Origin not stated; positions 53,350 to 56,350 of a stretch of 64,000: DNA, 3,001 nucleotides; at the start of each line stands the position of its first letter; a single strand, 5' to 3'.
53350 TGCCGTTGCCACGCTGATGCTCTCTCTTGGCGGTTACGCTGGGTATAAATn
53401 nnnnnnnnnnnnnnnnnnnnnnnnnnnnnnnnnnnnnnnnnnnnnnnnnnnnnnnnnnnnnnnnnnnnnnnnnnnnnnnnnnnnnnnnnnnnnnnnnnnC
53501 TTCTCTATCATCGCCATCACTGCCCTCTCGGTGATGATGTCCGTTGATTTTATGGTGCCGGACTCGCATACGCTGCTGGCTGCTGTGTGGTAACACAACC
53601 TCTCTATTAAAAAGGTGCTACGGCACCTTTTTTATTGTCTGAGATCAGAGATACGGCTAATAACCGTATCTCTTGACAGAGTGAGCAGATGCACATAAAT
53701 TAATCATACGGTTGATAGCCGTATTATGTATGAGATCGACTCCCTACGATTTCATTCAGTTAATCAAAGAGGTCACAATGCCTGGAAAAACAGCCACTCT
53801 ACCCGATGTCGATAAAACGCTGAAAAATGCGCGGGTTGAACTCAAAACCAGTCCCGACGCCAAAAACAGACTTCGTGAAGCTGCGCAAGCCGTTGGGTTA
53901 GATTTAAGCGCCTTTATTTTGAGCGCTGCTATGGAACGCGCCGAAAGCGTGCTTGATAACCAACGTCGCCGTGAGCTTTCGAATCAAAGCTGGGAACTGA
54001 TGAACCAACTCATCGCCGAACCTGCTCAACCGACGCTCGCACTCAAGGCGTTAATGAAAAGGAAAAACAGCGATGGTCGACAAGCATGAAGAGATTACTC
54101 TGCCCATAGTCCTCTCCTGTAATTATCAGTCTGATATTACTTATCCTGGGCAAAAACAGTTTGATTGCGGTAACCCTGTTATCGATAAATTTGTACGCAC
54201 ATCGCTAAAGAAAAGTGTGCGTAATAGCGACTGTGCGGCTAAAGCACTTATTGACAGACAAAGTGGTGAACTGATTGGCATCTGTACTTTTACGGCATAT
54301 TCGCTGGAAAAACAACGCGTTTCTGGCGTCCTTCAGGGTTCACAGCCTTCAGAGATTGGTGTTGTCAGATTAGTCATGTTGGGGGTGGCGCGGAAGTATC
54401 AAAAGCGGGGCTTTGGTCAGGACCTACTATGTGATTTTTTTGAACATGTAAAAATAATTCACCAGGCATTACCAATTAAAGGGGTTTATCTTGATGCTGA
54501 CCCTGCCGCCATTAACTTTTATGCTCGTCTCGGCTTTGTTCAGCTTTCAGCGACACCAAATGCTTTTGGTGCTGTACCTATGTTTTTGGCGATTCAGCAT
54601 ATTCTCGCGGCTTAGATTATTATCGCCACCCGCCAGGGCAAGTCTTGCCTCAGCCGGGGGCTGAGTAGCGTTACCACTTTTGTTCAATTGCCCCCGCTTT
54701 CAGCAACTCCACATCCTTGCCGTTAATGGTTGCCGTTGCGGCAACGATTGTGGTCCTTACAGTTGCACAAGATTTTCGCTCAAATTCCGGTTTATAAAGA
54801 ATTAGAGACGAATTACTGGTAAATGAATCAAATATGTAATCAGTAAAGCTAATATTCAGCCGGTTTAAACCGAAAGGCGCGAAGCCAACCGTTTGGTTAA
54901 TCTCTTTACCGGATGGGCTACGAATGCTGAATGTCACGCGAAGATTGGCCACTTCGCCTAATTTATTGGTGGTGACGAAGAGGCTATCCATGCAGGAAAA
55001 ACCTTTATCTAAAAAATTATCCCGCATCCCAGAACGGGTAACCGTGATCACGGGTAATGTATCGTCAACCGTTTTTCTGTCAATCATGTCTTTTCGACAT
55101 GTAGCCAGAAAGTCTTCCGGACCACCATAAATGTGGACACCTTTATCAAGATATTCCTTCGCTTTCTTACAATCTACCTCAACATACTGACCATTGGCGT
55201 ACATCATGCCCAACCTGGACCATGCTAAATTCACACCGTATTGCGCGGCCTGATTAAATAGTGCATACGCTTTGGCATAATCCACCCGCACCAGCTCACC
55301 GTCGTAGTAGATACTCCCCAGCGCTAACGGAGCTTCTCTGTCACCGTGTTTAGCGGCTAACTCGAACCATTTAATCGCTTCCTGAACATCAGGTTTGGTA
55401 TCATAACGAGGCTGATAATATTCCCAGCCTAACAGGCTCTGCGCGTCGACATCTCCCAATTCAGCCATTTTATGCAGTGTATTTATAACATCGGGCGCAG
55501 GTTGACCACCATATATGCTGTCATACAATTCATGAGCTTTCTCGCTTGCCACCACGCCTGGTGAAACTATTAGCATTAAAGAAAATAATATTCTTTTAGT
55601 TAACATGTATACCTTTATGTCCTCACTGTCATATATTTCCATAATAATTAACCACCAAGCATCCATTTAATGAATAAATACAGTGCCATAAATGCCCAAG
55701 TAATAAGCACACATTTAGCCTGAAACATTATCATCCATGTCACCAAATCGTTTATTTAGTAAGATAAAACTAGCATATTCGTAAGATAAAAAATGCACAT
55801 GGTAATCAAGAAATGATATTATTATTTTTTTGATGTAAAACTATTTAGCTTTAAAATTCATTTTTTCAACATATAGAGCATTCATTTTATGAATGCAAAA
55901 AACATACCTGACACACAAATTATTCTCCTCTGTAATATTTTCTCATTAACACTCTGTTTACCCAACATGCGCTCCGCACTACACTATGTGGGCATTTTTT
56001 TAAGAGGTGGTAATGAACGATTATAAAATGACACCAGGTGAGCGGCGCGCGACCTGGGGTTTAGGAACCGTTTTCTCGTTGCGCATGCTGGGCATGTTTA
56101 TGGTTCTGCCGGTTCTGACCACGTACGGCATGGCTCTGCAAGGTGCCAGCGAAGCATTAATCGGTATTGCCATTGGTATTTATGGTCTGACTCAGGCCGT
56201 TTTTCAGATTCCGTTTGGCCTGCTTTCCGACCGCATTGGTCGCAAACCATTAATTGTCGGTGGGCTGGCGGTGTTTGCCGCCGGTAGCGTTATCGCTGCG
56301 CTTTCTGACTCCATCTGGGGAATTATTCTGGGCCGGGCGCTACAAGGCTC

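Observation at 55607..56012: Very AT-rich 400-bp region with repeats upstream of yajR and the Sel1 gene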

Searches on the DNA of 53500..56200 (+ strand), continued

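Call 33: search_dna_similar(query=L010:2786-3191:-, collection=ecoli_genomes, mode=distant, max_rows=30, rows=best)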
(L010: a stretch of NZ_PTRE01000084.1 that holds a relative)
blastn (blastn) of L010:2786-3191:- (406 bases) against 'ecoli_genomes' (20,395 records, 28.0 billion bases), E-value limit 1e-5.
Records with a match: 1373; places in all: 1376; records where one place covers at least 80% of the query: 1367.
Genomes with a match: 1373 of 5426; with a place that covers at least 80% of the query: 1367. Places per genome that has any: lowest 1, median 1, highest 2. On chromosomes: 1375 places; on plasmids: 1.
Best place of each record, by identity: 95-99% 2; 90-95% 2; 80-90% 1350; 60-80% 19.
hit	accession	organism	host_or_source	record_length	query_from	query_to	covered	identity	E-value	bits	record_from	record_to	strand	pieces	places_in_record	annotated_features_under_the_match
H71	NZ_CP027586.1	Escherichia coli strain 2012EL-2448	Homo sapiens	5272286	3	406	100%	86.2%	3e-129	471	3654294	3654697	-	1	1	none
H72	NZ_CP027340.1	Escherichia coli strain 2015C-3121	Homo sapiens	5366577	3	406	100%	86.2%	3e-129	471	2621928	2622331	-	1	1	none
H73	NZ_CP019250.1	Escherichia coli strain 13KWH46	Homo sapiens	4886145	3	406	100%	86.2%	3e-129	471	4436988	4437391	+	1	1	none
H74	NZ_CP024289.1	Escherichia coli O178:H19 strain 2012C-4431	Homo sapiens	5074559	3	406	100%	86.2%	3e-129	471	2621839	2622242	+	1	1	none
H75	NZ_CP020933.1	Escherichia coli strain HB-Coli0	chicken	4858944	3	406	100%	86.2%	3e-129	471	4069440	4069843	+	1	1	none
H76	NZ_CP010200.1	Escherichia coli strain M10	mouse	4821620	3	406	100%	86.2%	3e-129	471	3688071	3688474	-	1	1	none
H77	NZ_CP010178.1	Escherichia coli strain H15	not applicable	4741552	3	406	100%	86.2%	3e-129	471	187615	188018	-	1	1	none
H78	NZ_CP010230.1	Escherichia coli strain S21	not applicable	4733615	3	406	100%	86.2%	3e-129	471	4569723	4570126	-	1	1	none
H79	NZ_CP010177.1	Escherichia coli strain H14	not applicable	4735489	3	406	100%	86.2%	3e-129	471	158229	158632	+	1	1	none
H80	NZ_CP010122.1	Escherichia coli strain C5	cow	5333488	3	406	100%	86.2%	3e-129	471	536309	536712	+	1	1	tetratricopeptide repeat protein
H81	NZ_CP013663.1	Escherichia coli strain GB089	ground beef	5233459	3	406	100%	86.2%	3e-129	471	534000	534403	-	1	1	none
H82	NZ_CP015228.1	Escherichia coli strain 09-00049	lettuce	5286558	3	406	100%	86.2%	3e-129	471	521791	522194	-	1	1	none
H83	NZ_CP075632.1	Escherichia coli strain 2018-166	Homo sapiens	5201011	3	406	100%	86.2%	3e-129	471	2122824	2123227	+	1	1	none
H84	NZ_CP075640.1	Escherichia coli strain S19-141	Homo sapiens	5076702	3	406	100%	86.2%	3e-129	471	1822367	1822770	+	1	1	none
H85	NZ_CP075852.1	Escherichia coli strain S19-651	Homo sapiens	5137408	3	406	100%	86.2%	3e-129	471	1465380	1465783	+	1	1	none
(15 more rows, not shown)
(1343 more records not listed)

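Call 35: get_annotated_region(hit=H66, flank=2500)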
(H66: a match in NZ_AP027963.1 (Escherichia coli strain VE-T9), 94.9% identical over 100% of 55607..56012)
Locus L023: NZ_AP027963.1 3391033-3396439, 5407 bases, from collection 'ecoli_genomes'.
description: Escherichia coli strain VE-T9 chromosome, complete genome
organism: Escherichia coli strain VE-T9 (NCBI taxid 562)
replicon: chromosome; assembly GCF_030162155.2
host: -; source: -; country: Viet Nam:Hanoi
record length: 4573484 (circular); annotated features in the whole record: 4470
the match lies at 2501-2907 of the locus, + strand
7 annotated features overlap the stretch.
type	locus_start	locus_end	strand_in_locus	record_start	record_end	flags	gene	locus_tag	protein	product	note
CDS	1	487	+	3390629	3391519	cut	cyoE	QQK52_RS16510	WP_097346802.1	heme o synthase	-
CDS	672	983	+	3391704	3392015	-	-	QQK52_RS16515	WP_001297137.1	DUF1778 domain-containing protein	-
CDS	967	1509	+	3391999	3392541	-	-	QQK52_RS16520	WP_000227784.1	GNAT family N-acetyltransferase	-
CDS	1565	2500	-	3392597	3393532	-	-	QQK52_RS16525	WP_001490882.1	tetratricopeptide repeat protein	-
CDS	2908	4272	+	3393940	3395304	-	yajR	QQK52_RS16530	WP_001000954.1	MFS transporter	-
CDS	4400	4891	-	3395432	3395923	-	yajQ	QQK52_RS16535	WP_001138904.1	nucleotide binding protein YajQ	-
CDS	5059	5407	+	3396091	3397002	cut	panE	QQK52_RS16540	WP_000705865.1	2-dehydropantoate 2-reductase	-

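Call 36: get_annotated_region(hit=H67, flank=2500)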
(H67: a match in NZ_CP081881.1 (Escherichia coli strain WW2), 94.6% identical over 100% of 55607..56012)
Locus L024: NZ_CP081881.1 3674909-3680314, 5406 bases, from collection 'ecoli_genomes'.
description: Escherichia coli strain WW2 chromosome, complete genome
organism: Escherichia coli strain WW2 (NCBI taxid 562)
replicon: chromosome; assembly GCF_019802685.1
host: -; source: sludge from the aeration tanks of urban wastewater treatment plants; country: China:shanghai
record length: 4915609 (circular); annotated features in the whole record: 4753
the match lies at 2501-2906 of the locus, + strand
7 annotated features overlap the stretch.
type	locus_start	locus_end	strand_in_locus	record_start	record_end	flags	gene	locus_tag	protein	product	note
CDS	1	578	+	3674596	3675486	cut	cyoE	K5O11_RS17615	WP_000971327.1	heme o synthase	-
CDS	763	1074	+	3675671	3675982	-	-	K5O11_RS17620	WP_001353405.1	type II toxin-antitoxin system TacA family antitoxin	-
CDS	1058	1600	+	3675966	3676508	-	-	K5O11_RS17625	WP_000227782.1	GNAT family N-acetyltransferase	-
CDS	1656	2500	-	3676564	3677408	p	-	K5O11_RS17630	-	tetratricopeptide repeat protein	frameshifted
CDS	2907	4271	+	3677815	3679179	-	yajR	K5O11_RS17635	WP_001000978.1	MFS transporter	-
CDS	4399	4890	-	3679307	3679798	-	yajQ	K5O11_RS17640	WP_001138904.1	nucleotide binding protein YajQ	-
CDS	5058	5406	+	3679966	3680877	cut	panE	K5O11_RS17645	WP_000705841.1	2-dehydropantoate 2-reductase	-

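Call 37: get_annotated_region(hit=H68, flank=2500)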
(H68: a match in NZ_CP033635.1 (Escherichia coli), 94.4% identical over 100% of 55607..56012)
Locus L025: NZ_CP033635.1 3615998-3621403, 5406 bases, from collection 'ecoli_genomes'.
description: Escherichia coli isolate ECCNB12-2 chromosome, complete genome
organism: Escherichia coli (NCBI taxid 562)
replicon: chromosome; assembly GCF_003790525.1
host: -; source: chicken; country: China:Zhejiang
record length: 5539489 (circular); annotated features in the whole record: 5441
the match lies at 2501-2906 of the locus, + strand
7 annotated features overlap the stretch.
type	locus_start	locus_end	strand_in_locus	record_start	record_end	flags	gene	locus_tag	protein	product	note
CDS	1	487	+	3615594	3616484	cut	cyoE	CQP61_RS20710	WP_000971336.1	heme o synthase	-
CDS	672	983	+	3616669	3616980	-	-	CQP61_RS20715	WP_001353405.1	DUF1778 domain-containing protein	-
CDS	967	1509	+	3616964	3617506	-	-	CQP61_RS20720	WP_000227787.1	GNAT family N-acetyltransferase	-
CDS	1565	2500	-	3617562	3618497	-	-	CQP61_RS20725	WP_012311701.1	tetratricopeptide repeat protein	-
CDS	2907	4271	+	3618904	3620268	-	yajR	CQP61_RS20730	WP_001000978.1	MFS transporter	-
CDS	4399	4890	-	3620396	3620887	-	yajQ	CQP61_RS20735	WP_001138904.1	nucleotide binding protein YajQ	-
CDS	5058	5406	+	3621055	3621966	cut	panE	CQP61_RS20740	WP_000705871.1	2-dehydropantoate 2-reductase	-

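Call 38: get_annotated_region(hit=H71, flank=2500)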
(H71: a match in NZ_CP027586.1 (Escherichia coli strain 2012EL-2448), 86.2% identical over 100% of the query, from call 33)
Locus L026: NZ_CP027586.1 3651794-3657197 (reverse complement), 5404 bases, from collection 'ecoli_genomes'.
description: Escherichia coli strain 2012EL-2448 chromosome, complete genome
organism: Escherichia coli strain 2012EL-2448 (NCBI taxid 562)
replicon: chromosome; assembly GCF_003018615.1
host: Homo sapiens; source: stool; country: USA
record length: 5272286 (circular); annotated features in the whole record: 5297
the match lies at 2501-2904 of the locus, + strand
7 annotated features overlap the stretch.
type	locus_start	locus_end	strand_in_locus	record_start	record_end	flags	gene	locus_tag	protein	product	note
CDS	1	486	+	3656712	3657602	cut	cyoE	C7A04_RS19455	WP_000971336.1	heme o synthase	-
CDS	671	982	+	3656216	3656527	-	-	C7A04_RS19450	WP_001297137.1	DUF1778 domain-containing protein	-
CDS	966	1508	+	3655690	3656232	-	-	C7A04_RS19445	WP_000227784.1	GNAT family N-acetyltransferase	-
CDS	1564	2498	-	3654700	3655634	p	-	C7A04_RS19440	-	tetratricopeptide repeat protein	frameshifted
CDS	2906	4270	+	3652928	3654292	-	yajR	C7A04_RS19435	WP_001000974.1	MFS transporter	-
CDS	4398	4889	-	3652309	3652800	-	yajQ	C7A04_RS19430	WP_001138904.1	nucleotide binding protein YajQ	-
CDS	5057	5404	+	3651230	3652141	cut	panE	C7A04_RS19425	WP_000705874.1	2-dehydropantoate 2-reductase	-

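Call 75: search_dna_similar(query=window:55862-55906:+, collection=ecoli_genomes, mode=distant, max_rows=12, rows=spread, max_evalue=0.01)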
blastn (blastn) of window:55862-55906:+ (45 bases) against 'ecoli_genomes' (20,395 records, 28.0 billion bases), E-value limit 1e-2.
Records with a match: 1350; places in all: 1350; records where one place covers at least 80% of the query: 1350.
Genomes with a match: 1350 of 5426; with a place that covers at least 80% of the query: 1350. Places per genome that has any: lowest 1, median 1, highest 1. On chromosomes: 1349 places; on plasmids: 1.
Best place of each record, by identity: >=99% 19; 95-99% 1327; 90-95% 4.
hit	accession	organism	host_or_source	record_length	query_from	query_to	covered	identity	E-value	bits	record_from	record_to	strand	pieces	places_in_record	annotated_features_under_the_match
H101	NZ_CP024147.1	Escherichia coli strain 14EC033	clinical patient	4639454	1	45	100%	100.0%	6e-14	82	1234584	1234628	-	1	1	none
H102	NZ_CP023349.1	Escherichia coli strain ETEC-2264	Homo sapiens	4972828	1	45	100%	97.8%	9e-12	76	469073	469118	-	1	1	none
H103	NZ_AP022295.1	Escherichia coli strain BEC1-S17-ESBL-07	-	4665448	1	45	100%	97.8%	9e-12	76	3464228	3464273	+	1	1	none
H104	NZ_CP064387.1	Escherichia coli O104:H4 strain PartB-EcoliO104H4-RM8376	missing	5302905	1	45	100%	97.8%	9e-12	76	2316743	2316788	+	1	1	none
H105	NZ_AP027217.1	Escherichia coli strain JNE170426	Homo sapiens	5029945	1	45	100%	97.8%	9e-12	76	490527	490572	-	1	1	none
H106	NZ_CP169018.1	Escherichia coli strain UTAK-15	Veal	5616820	1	45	100%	97.8%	9e-12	76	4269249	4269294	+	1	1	none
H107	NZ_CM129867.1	Escherichia coli strain PCP07083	seawater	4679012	1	45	100%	97.8%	9e-12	76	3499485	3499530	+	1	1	none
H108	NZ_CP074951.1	Escherichia coli strain 03_3503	Homo sapiens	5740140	1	45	100%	97.8%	9e-12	76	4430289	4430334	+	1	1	none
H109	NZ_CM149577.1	Escherichia coli strain MEI1O2-23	Soil surface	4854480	1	45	100%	97.8%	9e-12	76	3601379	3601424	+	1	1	none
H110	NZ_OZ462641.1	Escherichia coli strain ECL27829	Ovis aries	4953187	1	45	100%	97.8%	9e-12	76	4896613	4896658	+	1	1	none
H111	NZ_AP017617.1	Escherichia coli strain MRY15-117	Bos taurus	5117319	1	45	100%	95.7%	3e-11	74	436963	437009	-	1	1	none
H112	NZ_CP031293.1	Escherichia coli strain EC17GD31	Homo sapiens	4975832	1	44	98%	95.7%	1e-10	73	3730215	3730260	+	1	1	none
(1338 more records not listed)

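Call 76: search_dna_similar(query=window:55750-55802:+, collection=ecoli_genomes, mode=distant, max_rows=12, rows=spread, max_evalue=0.01)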
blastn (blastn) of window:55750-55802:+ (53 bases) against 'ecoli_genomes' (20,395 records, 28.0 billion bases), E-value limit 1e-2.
Records with a match: 1350; places in all: 1350; records where one place covers at least 80% of the query: 1350.
Genomes with a match: 1350 of 5426; with a place that covers at least 80% of the query: 1350. Places per genome that has any: lowest 1, median 1, highest 1. On chromosomes: 1349 places; on plasmids: 1.
Best place of each record, by identity: >=99% 17; 95-99% 1221; 90-95% 112.
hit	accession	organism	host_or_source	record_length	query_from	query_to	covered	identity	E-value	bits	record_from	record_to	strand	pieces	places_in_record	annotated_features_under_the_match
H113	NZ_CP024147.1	Escherichia coli strain 14EC033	clinical patient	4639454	1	53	100%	100.0%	4e-18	97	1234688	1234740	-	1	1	none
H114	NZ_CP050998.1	Escherichia coli O39:NM str. F8704-2 strain F8704-2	missing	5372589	1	53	100%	98.1%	2e-16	92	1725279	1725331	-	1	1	none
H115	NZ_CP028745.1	Escherichia coli strain A30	Papio cynocephalus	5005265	1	53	100%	98.1%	2e-16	92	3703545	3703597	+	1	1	none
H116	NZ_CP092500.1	Escherichia coli strain A30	Horse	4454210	1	53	100%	98.1%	2e-16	92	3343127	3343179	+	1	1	none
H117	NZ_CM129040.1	Escherichia coli strain 401651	Homo sapiens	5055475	1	53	100%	98.1%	2e-16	92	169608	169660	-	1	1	none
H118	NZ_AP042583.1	Escherichia coli strain OkiPb01697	bovine feces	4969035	1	53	100%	98.1%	2e-16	92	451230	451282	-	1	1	none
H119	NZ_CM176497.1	Escherichia coli strain Eco_23-2667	canine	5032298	1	53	100%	98.1%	2e-16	92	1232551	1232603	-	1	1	none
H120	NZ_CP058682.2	Escherichia coli strain MBT-5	ready to eat mixed salad leaves ...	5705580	1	51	96%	98.0%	2e-15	89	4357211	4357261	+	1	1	none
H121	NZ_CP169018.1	Escherichia coli strain UTAK-15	Veal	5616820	1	51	96%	98.0%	2e-15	89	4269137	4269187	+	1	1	none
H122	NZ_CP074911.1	Escherichia coli strain 08_3418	Homo sapiens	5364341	1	51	96%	98.0%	2e-15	89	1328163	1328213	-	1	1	none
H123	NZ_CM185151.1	Escherichia coli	Human feces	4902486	1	51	96%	98.0%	2e-15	89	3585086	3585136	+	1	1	none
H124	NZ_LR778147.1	Escherichia coli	sediment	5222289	1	51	96%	90.2%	6e-10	71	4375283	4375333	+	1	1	none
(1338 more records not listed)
